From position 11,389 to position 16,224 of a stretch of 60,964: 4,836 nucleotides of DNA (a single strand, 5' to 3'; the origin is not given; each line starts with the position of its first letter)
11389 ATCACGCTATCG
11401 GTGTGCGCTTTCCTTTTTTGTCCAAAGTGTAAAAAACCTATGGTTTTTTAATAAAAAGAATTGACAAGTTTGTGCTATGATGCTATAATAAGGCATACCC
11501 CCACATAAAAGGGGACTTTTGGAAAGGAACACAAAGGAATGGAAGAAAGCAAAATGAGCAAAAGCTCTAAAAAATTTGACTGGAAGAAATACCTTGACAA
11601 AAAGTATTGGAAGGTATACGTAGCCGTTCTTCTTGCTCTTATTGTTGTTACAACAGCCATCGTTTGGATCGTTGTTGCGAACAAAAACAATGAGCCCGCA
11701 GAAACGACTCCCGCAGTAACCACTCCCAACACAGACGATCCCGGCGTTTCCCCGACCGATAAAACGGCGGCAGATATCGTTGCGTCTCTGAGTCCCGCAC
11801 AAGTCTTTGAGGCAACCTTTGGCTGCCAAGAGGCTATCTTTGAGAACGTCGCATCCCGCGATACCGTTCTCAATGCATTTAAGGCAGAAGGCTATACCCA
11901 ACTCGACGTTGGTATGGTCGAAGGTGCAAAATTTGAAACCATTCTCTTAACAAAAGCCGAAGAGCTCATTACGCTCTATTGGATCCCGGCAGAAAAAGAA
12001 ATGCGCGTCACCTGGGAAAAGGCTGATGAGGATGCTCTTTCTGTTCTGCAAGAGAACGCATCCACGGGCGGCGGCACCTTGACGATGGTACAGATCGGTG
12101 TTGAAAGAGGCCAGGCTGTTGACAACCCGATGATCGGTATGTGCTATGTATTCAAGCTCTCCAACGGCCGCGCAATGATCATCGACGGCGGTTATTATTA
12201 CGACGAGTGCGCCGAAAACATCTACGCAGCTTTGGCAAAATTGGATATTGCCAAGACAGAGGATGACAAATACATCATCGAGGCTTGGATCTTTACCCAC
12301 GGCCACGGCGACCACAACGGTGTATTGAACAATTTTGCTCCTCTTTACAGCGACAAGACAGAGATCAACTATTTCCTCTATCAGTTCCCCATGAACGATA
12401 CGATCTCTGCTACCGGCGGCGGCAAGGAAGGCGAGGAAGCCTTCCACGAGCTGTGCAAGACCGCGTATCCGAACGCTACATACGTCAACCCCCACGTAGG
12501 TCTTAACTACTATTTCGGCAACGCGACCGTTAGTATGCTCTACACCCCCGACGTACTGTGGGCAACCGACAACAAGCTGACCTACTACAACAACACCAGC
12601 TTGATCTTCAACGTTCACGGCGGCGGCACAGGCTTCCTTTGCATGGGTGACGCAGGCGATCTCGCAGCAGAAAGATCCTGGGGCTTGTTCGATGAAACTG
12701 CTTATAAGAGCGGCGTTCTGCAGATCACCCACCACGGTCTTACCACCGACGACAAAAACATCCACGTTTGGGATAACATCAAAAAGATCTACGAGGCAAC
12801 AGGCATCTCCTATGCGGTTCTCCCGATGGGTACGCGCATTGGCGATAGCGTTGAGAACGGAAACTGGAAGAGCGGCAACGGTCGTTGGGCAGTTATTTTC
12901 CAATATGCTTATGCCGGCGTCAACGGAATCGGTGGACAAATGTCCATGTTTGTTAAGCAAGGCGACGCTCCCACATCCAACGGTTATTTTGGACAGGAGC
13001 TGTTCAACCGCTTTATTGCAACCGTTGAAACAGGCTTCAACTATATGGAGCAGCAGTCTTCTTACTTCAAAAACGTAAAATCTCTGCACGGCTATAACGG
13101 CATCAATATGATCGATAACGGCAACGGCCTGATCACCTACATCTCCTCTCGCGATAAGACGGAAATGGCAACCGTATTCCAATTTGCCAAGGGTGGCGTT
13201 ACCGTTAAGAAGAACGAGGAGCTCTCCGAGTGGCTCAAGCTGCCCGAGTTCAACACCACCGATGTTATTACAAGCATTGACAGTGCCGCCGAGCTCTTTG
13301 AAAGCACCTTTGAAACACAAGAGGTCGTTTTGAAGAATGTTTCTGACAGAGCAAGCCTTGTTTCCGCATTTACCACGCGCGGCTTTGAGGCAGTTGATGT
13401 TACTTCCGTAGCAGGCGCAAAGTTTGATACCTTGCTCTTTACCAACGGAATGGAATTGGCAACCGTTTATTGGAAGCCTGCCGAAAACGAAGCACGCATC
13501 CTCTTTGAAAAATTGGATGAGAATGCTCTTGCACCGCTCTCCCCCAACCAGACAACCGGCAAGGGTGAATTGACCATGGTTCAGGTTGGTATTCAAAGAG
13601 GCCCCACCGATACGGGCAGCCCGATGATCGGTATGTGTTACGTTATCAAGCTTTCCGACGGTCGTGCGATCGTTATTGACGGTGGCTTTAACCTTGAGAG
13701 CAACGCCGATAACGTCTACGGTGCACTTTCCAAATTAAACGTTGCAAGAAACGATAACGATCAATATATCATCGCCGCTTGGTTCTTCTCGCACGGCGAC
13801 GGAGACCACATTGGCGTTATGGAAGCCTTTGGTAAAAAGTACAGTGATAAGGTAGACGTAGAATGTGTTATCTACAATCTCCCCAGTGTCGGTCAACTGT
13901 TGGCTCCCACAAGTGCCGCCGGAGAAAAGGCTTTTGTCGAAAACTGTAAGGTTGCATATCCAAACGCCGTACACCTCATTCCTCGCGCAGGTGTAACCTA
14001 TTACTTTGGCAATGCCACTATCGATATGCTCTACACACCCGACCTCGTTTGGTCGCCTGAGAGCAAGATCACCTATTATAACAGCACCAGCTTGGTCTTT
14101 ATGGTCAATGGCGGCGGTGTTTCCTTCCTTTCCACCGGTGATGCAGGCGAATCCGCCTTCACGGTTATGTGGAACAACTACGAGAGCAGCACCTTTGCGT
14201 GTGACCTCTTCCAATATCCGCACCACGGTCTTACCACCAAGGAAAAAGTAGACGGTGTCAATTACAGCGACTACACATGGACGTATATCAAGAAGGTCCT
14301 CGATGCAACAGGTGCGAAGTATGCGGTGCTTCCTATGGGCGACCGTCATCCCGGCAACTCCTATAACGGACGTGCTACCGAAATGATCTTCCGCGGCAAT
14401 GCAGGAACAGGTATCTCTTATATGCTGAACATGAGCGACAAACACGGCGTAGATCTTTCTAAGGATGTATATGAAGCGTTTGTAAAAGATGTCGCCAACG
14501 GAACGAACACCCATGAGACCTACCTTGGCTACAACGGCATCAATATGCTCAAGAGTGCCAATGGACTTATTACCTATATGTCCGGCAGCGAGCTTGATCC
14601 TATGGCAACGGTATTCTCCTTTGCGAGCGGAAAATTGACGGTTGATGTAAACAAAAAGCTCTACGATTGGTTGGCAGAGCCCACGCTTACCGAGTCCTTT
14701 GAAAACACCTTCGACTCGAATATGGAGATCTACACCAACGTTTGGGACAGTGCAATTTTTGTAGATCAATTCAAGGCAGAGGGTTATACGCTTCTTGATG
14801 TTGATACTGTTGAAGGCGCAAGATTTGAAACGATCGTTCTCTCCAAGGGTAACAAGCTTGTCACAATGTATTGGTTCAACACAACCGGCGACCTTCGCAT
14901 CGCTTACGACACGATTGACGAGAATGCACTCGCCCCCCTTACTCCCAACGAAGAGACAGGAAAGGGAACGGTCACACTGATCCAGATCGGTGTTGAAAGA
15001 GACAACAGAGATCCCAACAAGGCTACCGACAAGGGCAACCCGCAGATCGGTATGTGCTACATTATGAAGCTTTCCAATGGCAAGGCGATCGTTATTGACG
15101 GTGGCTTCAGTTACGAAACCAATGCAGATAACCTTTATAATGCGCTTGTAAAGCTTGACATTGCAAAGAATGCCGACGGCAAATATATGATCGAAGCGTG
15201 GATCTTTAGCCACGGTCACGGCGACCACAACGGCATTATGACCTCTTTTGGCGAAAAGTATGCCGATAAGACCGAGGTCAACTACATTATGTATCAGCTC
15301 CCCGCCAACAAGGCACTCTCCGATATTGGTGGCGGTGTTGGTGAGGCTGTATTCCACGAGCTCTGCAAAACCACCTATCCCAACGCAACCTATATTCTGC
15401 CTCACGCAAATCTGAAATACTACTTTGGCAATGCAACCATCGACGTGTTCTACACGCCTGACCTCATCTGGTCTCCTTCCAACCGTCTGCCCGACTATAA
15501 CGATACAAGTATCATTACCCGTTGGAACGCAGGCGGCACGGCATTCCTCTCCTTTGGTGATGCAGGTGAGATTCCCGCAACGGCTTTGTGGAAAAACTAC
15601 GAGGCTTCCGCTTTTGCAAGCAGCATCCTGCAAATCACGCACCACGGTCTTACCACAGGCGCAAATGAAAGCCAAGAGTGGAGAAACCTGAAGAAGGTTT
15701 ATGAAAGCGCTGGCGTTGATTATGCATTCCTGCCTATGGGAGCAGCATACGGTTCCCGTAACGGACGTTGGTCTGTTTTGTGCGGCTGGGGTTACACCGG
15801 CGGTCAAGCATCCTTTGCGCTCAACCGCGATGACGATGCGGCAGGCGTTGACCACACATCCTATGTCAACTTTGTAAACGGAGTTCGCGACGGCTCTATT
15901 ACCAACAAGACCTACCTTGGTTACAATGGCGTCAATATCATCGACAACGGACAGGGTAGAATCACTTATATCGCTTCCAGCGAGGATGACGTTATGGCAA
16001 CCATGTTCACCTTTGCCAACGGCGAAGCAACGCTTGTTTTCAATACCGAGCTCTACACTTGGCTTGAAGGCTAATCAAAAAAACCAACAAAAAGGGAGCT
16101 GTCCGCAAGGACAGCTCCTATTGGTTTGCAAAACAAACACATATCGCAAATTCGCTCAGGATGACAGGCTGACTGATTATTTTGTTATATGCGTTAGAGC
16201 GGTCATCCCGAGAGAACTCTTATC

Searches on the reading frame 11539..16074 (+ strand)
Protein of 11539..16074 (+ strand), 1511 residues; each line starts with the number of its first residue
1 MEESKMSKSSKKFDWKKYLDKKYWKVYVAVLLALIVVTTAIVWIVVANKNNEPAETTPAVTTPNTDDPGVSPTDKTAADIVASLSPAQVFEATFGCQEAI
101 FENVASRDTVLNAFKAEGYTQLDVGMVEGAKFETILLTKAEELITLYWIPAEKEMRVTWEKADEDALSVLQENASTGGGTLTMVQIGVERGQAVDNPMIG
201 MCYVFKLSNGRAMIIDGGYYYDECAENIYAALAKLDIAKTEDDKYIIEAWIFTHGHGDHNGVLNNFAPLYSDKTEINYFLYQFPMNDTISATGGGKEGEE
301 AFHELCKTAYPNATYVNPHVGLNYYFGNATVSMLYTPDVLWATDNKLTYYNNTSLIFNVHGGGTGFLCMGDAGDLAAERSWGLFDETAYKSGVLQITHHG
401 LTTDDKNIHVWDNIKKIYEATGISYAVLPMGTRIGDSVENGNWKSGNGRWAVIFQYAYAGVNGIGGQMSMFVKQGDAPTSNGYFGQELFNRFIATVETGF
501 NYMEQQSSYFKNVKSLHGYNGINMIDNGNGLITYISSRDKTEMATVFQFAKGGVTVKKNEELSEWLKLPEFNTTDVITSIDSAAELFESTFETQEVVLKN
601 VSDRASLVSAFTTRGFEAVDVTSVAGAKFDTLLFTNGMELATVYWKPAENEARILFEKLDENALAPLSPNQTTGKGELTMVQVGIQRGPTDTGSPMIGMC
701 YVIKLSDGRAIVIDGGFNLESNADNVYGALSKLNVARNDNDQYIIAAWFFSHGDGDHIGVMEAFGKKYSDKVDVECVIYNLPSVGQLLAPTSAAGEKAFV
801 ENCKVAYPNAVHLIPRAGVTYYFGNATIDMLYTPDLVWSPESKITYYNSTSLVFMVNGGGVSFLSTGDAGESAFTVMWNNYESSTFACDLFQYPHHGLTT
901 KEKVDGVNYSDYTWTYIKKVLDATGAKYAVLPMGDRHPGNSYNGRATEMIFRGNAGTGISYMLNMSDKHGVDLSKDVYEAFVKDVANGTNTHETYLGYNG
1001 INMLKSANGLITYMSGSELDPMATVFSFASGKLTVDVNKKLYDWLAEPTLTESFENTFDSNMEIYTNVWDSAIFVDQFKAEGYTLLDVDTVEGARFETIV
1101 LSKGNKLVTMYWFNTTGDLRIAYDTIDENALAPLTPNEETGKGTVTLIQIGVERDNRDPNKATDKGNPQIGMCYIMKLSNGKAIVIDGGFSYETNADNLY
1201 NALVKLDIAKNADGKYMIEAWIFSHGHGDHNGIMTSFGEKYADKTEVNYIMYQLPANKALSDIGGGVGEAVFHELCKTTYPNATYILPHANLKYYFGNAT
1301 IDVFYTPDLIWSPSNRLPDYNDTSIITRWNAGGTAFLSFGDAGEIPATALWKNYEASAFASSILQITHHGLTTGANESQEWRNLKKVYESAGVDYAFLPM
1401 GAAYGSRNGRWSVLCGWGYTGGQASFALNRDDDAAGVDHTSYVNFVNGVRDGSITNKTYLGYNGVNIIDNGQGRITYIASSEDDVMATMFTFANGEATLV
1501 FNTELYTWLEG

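Call 16: search_protein_families(library=pfam, proteins=[window:11539-16074:+], max_evalue=0.001)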
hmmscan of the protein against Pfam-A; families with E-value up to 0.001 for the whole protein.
window:11539-16074:+ (1511 aa): 1 family
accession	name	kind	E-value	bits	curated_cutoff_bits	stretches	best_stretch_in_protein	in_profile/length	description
PF00753.33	Lactamase_B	-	3.9e-18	66.5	22.7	2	1168-1232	3-58/196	Metallo-beta-lactamase superfamily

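Call 27: search_protein_families(library=ncbifam, proteins=[window:11539-16074:+], max_evalue=0.001)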
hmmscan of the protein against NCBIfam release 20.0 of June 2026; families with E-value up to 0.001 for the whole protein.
window:11539-16074:+ (1511 aa): 6 families
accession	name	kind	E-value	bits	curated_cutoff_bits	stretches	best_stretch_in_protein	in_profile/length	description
NF008580.0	PRK11539.1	equivalog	4.2e-14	51.8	969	1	836-901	609-673/758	ComEC family protein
NF058524.1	6A-MBL_enzyme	equivalog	4.6e-11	42.4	220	0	700-764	9-77/346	anti-phage 6A-MBL system MBL-fold protein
TIGR00361.1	ComEC_Rec2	equivalog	4.4e-10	38.3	190.05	0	837-900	551-613/663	DNA internalization-related competence protein ComEC/Rec2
NF012229.1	bla_class_B_core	domain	6.3e-10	39.4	100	0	1171-1306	14-125/139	metallo-beta-lactamase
NF001911.0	PRK00685.1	equivalog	3.2e-05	23.5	144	0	241-371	35-168/228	metal-dependent hydrolase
NF049846.1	blaAHM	exception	5e-05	22.3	590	0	842-900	188-243/304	AHM family subclass B3-like metallo-beta-lactamase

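Call 50: search_solved_structures(query=window:11539-16074:+, max_evalue=0.001)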
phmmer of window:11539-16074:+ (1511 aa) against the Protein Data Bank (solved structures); distinct sequences matched with E-value up to 0.001: 0.

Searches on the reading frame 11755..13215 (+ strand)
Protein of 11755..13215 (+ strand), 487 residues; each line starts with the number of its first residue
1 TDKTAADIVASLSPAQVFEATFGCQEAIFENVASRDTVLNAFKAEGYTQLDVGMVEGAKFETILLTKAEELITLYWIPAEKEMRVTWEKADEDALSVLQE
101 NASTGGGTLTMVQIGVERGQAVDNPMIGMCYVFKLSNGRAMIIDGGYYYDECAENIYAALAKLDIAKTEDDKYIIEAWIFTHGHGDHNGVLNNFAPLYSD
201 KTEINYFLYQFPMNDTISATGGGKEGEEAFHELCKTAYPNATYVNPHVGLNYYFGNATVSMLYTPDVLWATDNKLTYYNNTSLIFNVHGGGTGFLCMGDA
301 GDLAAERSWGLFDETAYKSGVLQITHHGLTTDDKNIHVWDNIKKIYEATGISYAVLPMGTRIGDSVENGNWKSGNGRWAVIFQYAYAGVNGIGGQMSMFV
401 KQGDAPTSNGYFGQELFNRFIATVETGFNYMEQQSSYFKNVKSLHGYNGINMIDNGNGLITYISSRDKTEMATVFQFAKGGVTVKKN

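Call 69: find_homologous_proteins(query=window:11755-13215:+, max_evalue=0.001)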
Query seq(487 aa) (487 aa): 104 proteins with E <= 0.001 among 5417 candidates.
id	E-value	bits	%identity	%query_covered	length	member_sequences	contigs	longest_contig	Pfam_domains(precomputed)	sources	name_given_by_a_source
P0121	7.1e-220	749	71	95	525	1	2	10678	-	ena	-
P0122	6.5e-208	710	62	100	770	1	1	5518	PF13620.13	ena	-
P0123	4.3e-170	585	55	99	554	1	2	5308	-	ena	-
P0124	4.1e-164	565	53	100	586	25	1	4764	-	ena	-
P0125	5.6e-164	565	54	100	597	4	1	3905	PF00753.34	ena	-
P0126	1.3e-160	554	53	99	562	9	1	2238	-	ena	-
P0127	8.9e-132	459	46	97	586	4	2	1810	-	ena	-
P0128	2.8e-126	441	43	100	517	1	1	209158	PF00753.34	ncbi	-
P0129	2.2e-120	421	42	99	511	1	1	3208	PF00753.34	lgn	-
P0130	2.1e-112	395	42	99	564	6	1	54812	PF00404.25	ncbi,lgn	-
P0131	8.5e-110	386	40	99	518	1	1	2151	PF00753.34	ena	-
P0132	5.7e-109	383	42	100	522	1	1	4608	PF00753.34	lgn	-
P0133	1.4e-107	379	41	100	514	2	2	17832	PF00753.34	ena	-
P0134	5.6e-107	377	42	100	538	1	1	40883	-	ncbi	-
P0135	1.1e-106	376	41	99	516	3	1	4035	PF00753.34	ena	-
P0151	3.7e-94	335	40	99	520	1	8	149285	PF00753.34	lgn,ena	-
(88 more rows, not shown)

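Call 72: find_encoding_contigs(protein=P0128, flank=8000, max_places=2)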
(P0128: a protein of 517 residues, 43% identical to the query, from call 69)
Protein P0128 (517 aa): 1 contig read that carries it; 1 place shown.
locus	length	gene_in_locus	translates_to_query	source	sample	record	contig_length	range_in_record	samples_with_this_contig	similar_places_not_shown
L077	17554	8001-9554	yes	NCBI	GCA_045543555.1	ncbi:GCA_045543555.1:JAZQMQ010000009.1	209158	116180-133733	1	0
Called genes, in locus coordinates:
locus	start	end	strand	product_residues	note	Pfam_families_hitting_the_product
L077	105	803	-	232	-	PF00215:OMPdecase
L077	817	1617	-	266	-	PF20434:BD-FAE, PF07859:Abhydrolase_3, PF00326:Peptidase_S9 (weak)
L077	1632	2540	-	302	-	PF01180:DHO_dh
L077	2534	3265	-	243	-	PF00175:NAD_binding_1 (weak), PF10418:DHODB_Fe-S_bind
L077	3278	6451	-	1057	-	PF25596:CPSase_L_D1, PF02786:CPSase_L_D2, PF02787:CPSase_L_D3, PF25596:CPSase_L_D1, PF02786:CPSase_L_D2, PF02222:ATP-grasp, PF07478:Dala_Dala_lig_C, PF02142:MGS, +5 more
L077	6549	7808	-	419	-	PF12890:DHOase, PF01979:Amidohydro_1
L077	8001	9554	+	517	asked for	PF00753:Lactamase_B (faint)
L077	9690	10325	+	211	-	-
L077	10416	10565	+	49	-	-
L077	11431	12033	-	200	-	PF01381:HTH_3, PF13560:HTH_31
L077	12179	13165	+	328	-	PF01501:Glyco_transf_8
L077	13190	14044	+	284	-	PF01553:Acyltransferase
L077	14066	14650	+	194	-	PF18927:CrtO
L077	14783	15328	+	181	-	PF00293:NUDIX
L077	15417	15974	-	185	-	PF02441:Flavoprotein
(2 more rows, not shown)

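Call 73: find_encoding_contigs(protein=P0151, flank=8000, max_places=2)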
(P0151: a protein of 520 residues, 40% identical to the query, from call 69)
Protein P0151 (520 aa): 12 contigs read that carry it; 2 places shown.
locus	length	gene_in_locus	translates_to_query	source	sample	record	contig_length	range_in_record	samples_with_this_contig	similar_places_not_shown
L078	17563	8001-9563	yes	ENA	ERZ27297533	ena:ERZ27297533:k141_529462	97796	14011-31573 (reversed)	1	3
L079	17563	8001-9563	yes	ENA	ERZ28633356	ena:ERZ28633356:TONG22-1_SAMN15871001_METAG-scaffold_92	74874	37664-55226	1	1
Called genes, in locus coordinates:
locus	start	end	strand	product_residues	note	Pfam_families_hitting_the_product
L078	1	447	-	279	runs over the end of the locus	PF12833:HTH_18, PF00165:HTH_AraC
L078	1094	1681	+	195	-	-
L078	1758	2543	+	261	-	-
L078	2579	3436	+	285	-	-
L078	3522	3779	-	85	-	PF01381:HTH_3, PF12844:HTH_19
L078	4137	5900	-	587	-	PF00664:ABC_membrane, PF00005:ABC_tran, PF02463:SMC_N (faint)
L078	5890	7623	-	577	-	PF00664:ABC_membrane, PF00005:ABC_tran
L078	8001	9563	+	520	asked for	PF00753:Lactamase_B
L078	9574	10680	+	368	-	PF00266:Aminotran_5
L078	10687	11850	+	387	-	PF00389:2-Hacid_dh, PF02826:2-Hacid_dh_C, PF03446:NAD_binding_2 (weak)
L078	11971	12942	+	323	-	PF00929:RNase_T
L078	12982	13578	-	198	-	PF09515:Thia_YuaJ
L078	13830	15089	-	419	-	PF06838:Met_gamma_lyase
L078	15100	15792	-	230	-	PF00702:Hydrolase, PF13419:HAD_2, PF13242:Hydrolase_like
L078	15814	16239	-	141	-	PF01842:ACT (faint), PF19571:ACT_8, PF22629:ACT_AHAS_ss (faint)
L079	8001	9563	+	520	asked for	PF00753:Lactamase_B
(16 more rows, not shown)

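Call 78: predict_structure(alignment_id=A4)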
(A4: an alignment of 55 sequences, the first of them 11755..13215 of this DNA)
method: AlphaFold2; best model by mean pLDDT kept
length: 487 residues; sequences in the alignment: 55
mean_pLDDT: 93.9   pTM: 0.94
mean pLDDT of the five models: 93.9, 92.9, 92.1, 91.8, 91.2
residues with pLDDT >= 90: 406; 70-90: 65; 50-70: 16; < 50: 0
segments of 3 or more residues with pLDDT < 50: none
pLDDT, mean of each block of 10 residues (from residue 1): 93 98 97 97 98 97 97 98 98 97 96 93 86 98 96 98 98 99 95 98 98 95 91 98 98 98 97 95 98 97 97 98 94 86 97 96 65 77 80 86 83 89 91 88 94 97 94 97 97
secondary structure, 60 per line:
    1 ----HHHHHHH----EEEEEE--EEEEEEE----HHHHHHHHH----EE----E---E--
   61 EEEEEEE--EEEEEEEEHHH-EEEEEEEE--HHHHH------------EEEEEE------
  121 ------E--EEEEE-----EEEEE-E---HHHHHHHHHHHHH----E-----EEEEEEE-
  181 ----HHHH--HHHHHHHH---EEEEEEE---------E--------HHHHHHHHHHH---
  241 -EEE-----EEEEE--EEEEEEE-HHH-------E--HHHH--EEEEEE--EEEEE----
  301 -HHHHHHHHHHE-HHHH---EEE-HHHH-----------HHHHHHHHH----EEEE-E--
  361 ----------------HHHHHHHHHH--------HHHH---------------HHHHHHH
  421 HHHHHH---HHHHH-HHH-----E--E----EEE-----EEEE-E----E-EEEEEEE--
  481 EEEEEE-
elements in order: H5-11 E16-21 E24-30 H35-43 E61-67 E70-77 E82-89 H92-96 E109-114 E130-134 E140-144 H150-162 E173-179 H185-188 H191-198 E202-208 H227-237 E242-244 E250-254 E257-263 H278-281 E284-289 E292-296 H302-311 H314-317 E321-323 H325-328 H340-348 E353-356 H377-386 H395-398 H414-426 H430-434 E452-454 E460-463 E472-478 E481-486

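Call 81: fold_search(model_id=the predicted structure, library=pdb)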
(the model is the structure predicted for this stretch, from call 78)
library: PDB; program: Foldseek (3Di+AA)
matches with E <= 10: 1390; with E <= 0.001: 86
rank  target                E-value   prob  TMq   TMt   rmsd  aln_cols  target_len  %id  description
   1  9ic4                  2.2e-11  1.00  0.42  0.72   7.0       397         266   13  Crystal structure of beta-lactamase-like domain of ComEC from Moorella glycerini (released 2025-10-01)
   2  2bib                  3.1e-11  1.00  0.43  0.39   7.0       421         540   13  Crystal structure of the complete modular teichioic acid phosphorylcholine esterase Pce (CbpE) from Streptococcus pneumo (released 2005-05-09)
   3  1wra_B                6.9e-11  1.00  0.36  0.55   6.4       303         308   15  Crystal Structure of Phosphorylcholine Esterase Domain of the Virulence Factor Choline Binding Protein E from Streptoc (released 2005-05-31)
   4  1wra_A                1.8e-10  1.00  0.40  0.61   7.3       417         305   12  Crystal Structure of Phosphorylcholine Esterase Domain of the Virulence Factor Choline Binding Protein E from Streptoc (released 2005-05-31)
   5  8a90_B                1.0e-07  1.00  0.30  0.28  10.8       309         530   12  Crystal structure of FrsH (released 2023-07-12)
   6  5ws2_A                2.9e-07  1.00  0.24  0.25  17.9       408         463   13  Crystal structure of mpy-RNase J (mutant S247A), an archaeal RNase J from Methanolobus psychrophilus R15, complex with (released 2017-12-06)
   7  7dck_B                3.3e-07  1.00  0.30  0.55   6.7       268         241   12  Crystal structure of phosphodiesterase tw9814 (released 2021-10-27)
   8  7dck_A                3.9e-07  1.00  0.31  0.55   6.4       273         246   12  Crystal structure of phosphodiesterase tw9814 (released 2021-10-27)
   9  5ws2_B                5.3e-07  1.00  0.25  0.26  17.6       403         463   13  Crystal structure of mpy-RNase J (mutant S247A), an archaeal RNase J from Methanolobus psychrophilus R15, complex with (released 2017-12-06)
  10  7bz3_D                6.8e-07  1.00  0.37  0.52   7.3       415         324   11  The mutant variant of PNGM-1. H257 was substituted for alanine to study substrate binding. (released 2021-04-28)
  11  7pcr                  7.2e-07  1.00  0.31  0.28  16.9       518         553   11  Helicobacter pylori RNase J (released 2022-05-25)
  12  7wnu_A                8.1e-07  1.00  0.29  0.26   6.6       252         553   17  Mycobacterium tuberculosis Rnase J complex with 7nt RNA (released 2023-01-25)
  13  7wnt                  9.7e-07  1.00  0.31  0.28  15.0       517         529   10  RNase J from Mycobacterium tuberculosis (released 2023-01-25)
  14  5hab_B                1.9e-06  1.00  0.23  0.24   9.9       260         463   11  Crystal structure of mpy-RNase J (mutant H84A), an archaeal RNase J from Methanolobus psychrophilus R15, complex with  (released 2017-01-04)
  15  7bfp_B                3.9e-06  1.00  0.26  0.25   7.0       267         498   11  Structure of the Integrator cleavage module with INTS4/9/11 (released 2021-03-24)
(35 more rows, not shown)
